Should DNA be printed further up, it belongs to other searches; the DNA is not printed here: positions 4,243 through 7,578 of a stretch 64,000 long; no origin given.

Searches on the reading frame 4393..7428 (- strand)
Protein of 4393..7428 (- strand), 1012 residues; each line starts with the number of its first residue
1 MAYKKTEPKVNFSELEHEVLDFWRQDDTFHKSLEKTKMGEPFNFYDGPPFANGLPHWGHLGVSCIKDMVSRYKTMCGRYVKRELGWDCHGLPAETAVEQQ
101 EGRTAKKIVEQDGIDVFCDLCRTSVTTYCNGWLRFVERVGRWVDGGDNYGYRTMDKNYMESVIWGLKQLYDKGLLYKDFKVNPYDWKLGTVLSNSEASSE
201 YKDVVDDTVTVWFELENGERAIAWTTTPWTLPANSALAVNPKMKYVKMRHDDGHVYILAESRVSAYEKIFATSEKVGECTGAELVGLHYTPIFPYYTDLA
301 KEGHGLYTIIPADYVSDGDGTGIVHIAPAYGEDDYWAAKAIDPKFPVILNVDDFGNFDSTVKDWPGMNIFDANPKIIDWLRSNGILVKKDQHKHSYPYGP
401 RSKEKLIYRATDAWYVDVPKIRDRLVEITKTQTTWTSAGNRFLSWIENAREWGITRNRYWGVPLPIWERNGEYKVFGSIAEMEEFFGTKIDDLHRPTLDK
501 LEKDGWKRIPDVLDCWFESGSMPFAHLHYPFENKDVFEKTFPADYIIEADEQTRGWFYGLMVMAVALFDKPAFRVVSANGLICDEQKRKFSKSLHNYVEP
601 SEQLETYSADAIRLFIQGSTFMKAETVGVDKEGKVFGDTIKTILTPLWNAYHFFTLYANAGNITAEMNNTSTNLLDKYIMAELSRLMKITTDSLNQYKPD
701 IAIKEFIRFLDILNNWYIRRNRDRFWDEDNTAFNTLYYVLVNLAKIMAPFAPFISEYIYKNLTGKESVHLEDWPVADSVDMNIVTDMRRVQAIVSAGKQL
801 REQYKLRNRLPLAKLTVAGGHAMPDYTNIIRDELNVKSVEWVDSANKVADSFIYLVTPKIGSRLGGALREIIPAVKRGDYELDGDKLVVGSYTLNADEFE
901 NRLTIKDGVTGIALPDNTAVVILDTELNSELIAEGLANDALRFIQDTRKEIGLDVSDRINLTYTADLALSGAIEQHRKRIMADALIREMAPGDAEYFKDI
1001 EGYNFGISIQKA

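Call 11: find_related_loci(query=window:4393-7428:-, collection=genome_contigs, flank=2500)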
Query window:4393-7428:- (1012 aa) in genome_contigs; peptide patterns used: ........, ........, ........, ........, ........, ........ (x = any residue, [..] = any of these).
343 stretches matched a pattern; 325 encode a relative of the query (tblastn E <= 1e-3); the best 80 are kept; 80 distinct loci.
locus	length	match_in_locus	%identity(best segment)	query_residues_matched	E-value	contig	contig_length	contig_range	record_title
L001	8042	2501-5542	88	1-1012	0e+0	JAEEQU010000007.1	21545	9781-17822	MAG: Alphaproteobacteria bacterium isolate Tb.RUG.342 NODE_9432_length_21545_cov_1.092352, whole genome shotgun sequence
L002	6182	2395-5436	87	1-1012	0e+0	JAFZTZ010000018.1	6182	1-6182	MAG: Alphaproteobacteria bacterium isolate RGIG8096 Water_buffalos_Rumen-2__c309233, whole genome shotgun sequence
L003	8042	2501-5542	80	1-1012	0e+0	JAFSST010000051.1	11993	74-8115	MAG: Alphaproteobacteria bacterium isolate RGIG3440 Goat_Rumen.Co__c1962680, whole genome shotgun sequence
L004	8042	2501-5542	81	1-1012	0e+0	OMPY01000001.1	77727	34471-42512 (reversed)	uncultured proteobacterium isolate RUG774 genome assembly, contig: scaffold_122, whole genome shotgun sequence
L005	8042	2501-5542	80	1-1012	0e+0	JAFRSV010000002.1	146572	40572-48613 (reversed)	MAG: Alphaproteobacteria bacterium isolate RGIG2769 Goat_Omasum-5__c95914, whole genome shotgun sequence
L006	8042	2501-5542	80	1-1012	0e+0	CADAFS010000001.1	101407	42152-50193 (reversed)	MAG: uncultured proteobacterium isolate RUG13256 genome assembly, contig: RUG13256_asm_1, whole genome shotgun sequence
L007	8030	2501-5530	81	1-1010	0e+0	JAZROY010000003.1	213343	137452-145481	MAG: Candidatus Enterousia sp. isolate T1900045382_YK20190072.MAGScoT_cleanbin_000027 SGB_6902_k141_580842, whole genome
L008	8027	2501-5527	80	1-1012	0e+0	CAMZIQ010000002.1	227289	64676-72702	MAG TPA_asm: uncultured proteobacterium isolate SRR10912534_bin.71_metaWRAP_v1.3_MAG genome assembly, contig: ERZ1421001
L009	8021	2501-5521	80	1-1007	0e+0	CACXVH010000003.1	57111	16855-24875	MAG: uncultured proteobacterium isolate RUG11635 genome assembly, contig: RUG11635_asm_3, whole genome shotgun sequence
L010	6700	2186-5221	79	1-1012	0e+0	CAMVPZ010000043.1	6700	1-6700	MAG TPA_asm: uncultured proteobacterium isolate SRR8387715_bin.114_metaWRAP_v1.3_MAG genome assembly, contig: ERZ1420954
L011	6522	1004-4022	94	1-1012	0e+0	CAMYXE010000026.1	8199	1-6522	MAG TPA_asm: uncultured proteobacterium isolate SRR10912533_bin.58_metaWRAP_v1.3_MAG genome assembly, contig: ERZ1421001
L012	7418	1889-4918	79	1-1010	0e+0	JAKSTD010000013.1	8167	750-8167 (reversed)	MAG: Alphaproteobacteria bacterium isolate Horse_feces298 MAG298_13, whole genome shotgun sequence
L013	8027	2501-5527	79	1-1012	0e+0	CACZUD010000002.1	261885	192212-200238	MAG: uncultured proteobacterium isolate RUG12958 genome assembly, contig: RUG12958_asm_2, whole genome shotgun sequence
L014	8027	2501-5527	78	1-1012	0e+0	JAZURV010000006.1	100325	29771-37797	MAG: Candidatus Enterousia sp. isolate T1900044850_TS20190316.MAGScoT_cleanbin_000038 SGB_3006_k141_2352777, whole genom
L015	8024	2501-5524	79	1-1011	0e+0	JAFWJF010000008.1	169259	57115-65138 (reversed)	MAG: Alphaproteobacteria bacterium isolate RGIG5789 Sheep_Ileum-5__c221096, whole genome shotgun sequence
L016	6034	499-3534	77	1-1012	0e+0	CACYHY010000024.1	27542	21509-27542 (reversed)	MAG: uncultured proteobacterium isolate RUG11963 genome assembly, contig: RUG11963_asm_24, whole genome shotgun sequence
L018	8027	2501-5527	78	1-1012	0e+0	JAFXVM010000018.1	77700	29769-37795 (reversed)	MAG: Alphaproteobacteria bacterium isolate RGIG6783 Sheep_Rumen-3__c1643211, whole genome shotgun sequence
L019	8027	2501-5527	77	1-1012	0e+0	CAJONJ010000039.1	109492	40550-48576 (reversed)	uncultured Alphaproteobacteria bacterium isolate Rumen_Coassembly_mag_1281 genome assembly, contig: k87_25581562, whole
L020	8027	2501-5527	77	1-1012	0e+0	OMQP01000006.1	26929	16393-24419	uncultured proteobacterium isolate RUG791 genome assembly, contig: scaffold_1918, whole genome shotgun sequence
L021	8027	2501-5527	77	1-1012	0e+0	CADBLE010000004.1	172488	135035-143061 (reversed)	MAG: uncultured proteobacterium isolate RUG14070 genome assembly, contig: RUG14070_asm_4, whole genome shotgun sequence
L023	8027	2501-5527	78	1-1012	0e+0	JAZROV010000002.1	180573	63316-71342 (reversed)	MAG: Candidatus Enterousia sp. isolate T1900045386_YK20190076.MAGScoT_cleanbin_000013 SGB_6911_k141_232963, whole genome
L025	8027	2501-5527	78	1-1012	0e+0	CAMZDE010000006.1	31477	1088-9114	MAG TPA_asm: uncultured Alphaproteobacteria bacterium isolate SRR10912535_bin.7_metaWRAP_v1.3_MAG genome assembly, conti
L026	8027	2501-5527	77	1-1012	0e+0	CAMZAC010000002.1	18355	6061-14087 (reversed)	MAG TPA_asm: uncultured Alphaproteobacteria bacterium isolate SRR10912537_bin.15_metaWRAP_v1.3_MAG genome assembly, cont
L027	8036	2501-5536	77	1-1012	0e+0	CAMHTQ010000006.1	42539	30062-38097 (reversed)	MAG: uncultured Alphaproteobacteria bacterium isolate SRR11784296_bin.8_metaWRAP_v1.3_MAG genome assembly, contig: ERZ12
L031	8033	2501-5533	77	1-1012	0e+0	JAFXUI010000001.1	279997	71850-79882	MAG: Alphaproteobacteria bacterium isolate RGIG6753 Sheep_Rumen-3__c249916, whole genome shotgun sequence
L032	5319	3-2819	84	76-1012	0e+0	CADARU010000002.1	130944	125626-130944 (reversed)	MAG: uncultured proteobacterium isolate RUG13568 genome assembly, contig: RUG13568_asm_2, whole genome shotgun sequence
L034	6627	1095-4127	75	1-1012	0e+0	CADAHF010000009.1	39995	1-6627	MAG: uncultured proteobacterium isolate RUG13292 genome assembly, contig: RUG13292_asm_9, whole genome shotgun sequence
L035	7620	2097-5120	75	1-1012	0e+0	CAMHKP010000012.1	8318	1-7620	MAG: uncultured Alphaproteobacteria bacterium isolate SRR11784293_bin.8_metaWRAP_v1.3_MAG genome assembly, contig: ERZ12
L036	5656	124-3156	75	1-1012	0e+0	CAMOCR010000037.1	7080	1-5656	MAG: uncultured Alphaproteobacteria bacterium isolate SRR873604_bin.19_metaWRAP_v1.3_MAG genome assembly, contig: NODE_3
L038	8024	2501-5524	75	1-1012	0e+0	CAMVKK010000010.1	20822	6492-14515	MAG TPA_asm: uncultured Alphaproteobacteria bacterium isolate SRR8387720_bin.81_metaWRAP_v1.3_MAG genome assembly, conti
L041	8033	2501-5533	74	1-1012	0e+0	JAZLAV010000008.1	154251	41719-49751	MAG: Candidatus Enterousia sp. isolate T1900045072_TC20190066.MAGScoT_cleanbin_000021 SGB_4619_k141_1004810, whole genom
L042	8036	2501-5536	74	1-1012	0e+0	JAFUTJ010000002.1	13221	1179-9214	MAG: Alphaproteobacteria bacterium isolate RGIG4808 Roe_deer_Reticulum-5__c43, whole genome shotgun sequence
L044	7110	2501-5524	73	1-1011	0e+0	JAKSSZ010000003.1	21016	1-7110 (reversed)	MAG: Alphaproteobacteria bacterium isolate Horse_feces294 MAG294_3, whole genome shotgun sequence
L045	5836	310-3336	72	1-1012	0e+0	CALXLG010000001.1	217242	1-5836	MAG: uncultured Alphaproteobacteria bacterium isolate BRZ_FN__bin24 genome assembly, contig: BRZ_FN__NODE_20_length_2172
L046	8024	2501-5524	73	1-1012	0e+0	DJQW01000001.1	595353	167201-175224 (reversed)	MAG TPA_asm: Alphaproteobacteria bacterium UBA6376 UBA6376_contig_193, whole genome shotgun sequence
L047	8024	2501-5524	73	1-1012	0e+0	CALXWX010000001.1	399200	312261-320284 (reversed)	MAG: uncultured Alphaproteobacteria bacterium isolate BRZ_EC__bin9 genome assembly, contig: BRZ_EC__NODE_9_length_399200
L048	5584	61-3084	72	1-1012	0e+0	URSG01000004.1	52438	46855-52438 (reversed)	uncultured Rickettsiales bacterium isolate UMGS1303 genome assembly, contig: NODE_54_length_52438_cov_4.921444, whole ge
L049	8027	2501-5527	72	1-1012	0e+0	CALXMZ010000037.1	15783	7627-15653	MAG: uncultured Alphaproteobacteria bacterium isolate E02__bin298 genome assembly, contig: E02__k127_1314066, whole geno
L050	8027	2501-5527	72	1-1012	0e+0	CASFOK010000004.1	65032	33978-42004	uncultured proteobacterium isolate SI.B28.metabat-bins.76 genome assembly, contig: SI.B28.metabat-bins.76.fa_k141_60784,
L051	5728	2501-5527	73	1-1012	0e+0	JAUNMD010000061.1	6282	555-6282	MAG: Pseudomonadota bacterium isolate S31M_St_19 NODE_2843_length_6282_cov_5.911033, whole genome shotgun sequence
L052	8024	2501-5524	72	1-1012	0e+0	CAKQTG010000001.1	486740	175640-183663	MAG: uncultured Alphaproteobacteria bacterium isolate REFINED_METABAT215_TOP10_CONTIGS_1500_ASSEMBLY_K77_MERGED__Hadza_M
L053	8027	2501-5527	72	1-1012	0e+0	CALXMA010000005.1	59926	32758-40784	MAG: uncultured Alphaproteobacteria bacterium isolate BRZ_IT__bin13 genome assembly, contig: BRZ_IT__NODE_462_length_599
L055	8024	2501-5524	73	1-1012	0e+0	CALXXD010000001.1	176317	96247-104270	MAG: uncultured Alphaproteobacteria bacterium isolate BRZ_AB__bin14 genome assembly, contig: BRZ_AB__NODE_60_length_1763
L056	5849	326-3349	72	1-1012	0e+0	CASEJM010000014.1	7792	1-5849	uncultured proteobacterium isolate Batch3_idba_bin.193 genome assembly, contig: Batch3_idba_bin.193.fa_k87_10646401, who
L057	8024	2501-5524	72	1-1012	0e+0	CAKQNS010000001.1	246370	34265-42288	MAG: uncultured Alphaproteobacteria bacterium isolate REFINED_METABAT215_TOP10_CONTIGS_1500_ASSEMBLY_K77_MERGED__Hadza_M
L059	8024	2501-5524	72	1-1012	0e+0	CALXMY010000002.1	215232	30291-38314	MAG: uncultured Alphaproteobacteria bacterium isolate BRZ_RP__bin67 genome assembly, contig: BRZ_RP__NODE_40_length_2152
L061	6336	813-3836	72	1-1012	0e+0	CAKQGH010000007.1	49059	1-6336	MAG: uncultured Alphaproteobacteria bacterium isolate REFINED_METABAT215_TOP10_CONTIGS_1500_ASSEMBLY_K77_MERGED__Hadza_M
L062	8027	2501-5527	72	1-1012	0e+0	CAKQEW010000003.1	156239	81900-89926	MAG: uncultured Alphaproteobacteria bacterium isolate REFINED_METABAT215_TOP10_CONTIGS_1500_ASSEMBLY_K77_MERGED__Hadza_M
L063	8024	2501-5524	72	1-1012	0e+0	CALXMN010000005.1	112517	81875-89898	MAG: uncultured Alphaproteobacteria bacterium isolate BRZ_KQ__bin82 genome assembly, contig: BRZ_KQ__NODE_318_length_112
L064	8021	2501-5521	71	1-1012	0e+0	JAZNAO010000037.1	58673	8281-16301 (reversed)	MAG: Candidatus Enterousia sp. isolate T1900044746_TS20190212.MAGScoT_cleanbin_000053 SGB_2122_k141_411243, whole genome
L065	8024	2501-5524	71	1-1012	0e+0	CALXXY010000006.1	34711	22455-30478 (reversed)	MAG: uncultured Alphaproteobacteria bacterium isolate BRZ_PP__bin55 genome assembly, contig: BRZ_PP__NODE_1453_length_34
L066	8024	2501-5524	72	1-1012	0e+0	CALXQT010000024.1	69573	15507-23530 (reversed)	MAG: uncultured Alphaproteobacteria bacterium isolate E20__bin73 genome assembly, contig: E20__k127_4136254, whole genom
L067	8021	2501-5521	71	1-1012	0e+0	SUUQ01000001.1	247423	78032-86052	MAG: Alphaproteobacteria bacterium isolate SIG50 NODE_553_length_247423_cov_7.004432, whole genome shotgun sequence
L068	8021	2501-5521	71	1-1012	0e+0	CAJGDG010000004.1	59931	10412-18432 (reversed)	MAG: uncultured Alphaproteobacteria bacterium isolate MAG60 genome assembly, contig: k141_8463380_length_59931_cov_14.00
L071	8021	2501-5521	71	1-1012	0e+0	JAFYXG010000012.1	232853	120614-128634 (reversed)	MAG: Alphaproteobacteria bacterium isolate RGIG7505 Water_buffalos_Colon.Co__c1672322, whole genome shotgun sequence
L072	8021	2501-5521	70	1-1012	0e+0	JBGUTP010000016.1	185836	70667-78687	MAG: Candidatus Enterousia sp. isolate fecal_MAG_67 fecal_MAG_67_contig_0016, whole genome shotgun sequence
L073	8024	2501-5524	71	1-1012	0e+0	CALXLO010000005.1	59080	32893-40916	MAG: uncultured Alphaproteobacteria bacterium isolate BRZ_DB__bin25 genome assembly, contig: BRZ_DB__NODE_497_length_590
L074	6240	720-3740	70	1-1012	0e+0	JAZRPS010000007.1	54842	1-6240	MAG: Candidatus Enterousia sp. isolate T1900045373_YK20190063.MAGScoT_cleanbin_000025 SGB_6863_k141_749045, whole genome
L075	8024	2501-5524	71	1-1012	0e+0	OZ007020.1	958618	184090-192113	MAG: uncultured Alphaproteobacteria bacterium isolate 6730_HET_VAC_contig_11916_metaflye_circ MAG genome assembly, chrom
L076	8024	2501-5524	71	1-1012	0e+0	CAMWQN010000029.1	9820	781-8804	MAG TPA_asm: uncultured Rickettsiales bacterium isolate SRR14411243_bin.1_metawrap_v1.3_MAG genome assembly, contig: NOD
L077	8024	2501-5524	71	1-1012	0e+0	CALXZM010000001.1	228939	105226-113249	MAG: uncultured Alphaproteobacteria bacterium isolate BRZ_LB__bin18 genome assembly, contig: BRZ_LB__NODE_32_length_2289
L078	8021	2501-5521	70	1-1012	0e+0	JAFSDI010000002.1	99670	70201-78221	MAG: Alphaproteobacteria bacterium isolate RGIG3039 Goat_Rectum-4__c621, whole genome shotgun sequence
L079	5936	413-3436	71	1-1012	0e+0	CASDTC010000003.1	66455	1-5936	uncultured proteobacterium isolate T11_L1_319319_idba_bin.126 genome assembly, contig: T11_L1_319319_idba_bin.126.fa_sca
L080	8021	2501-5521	70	1-1012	0e+0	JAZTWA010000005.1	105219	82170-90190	MAG: Candidatus Enterousia sp. isolate T1900045335_YK20190024.MAGScoT_cleanbin_000047 SGB_6593_k141_2338781, whole genom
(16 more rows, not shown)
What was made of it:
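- Closest known: Classical trp / ilv / thr leaders of Enterobacteria. Different: Here the target is the synthetase gene, in organisms with ~1-Mb genomes (call 11, OZ007020.1, 958,618 bp).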
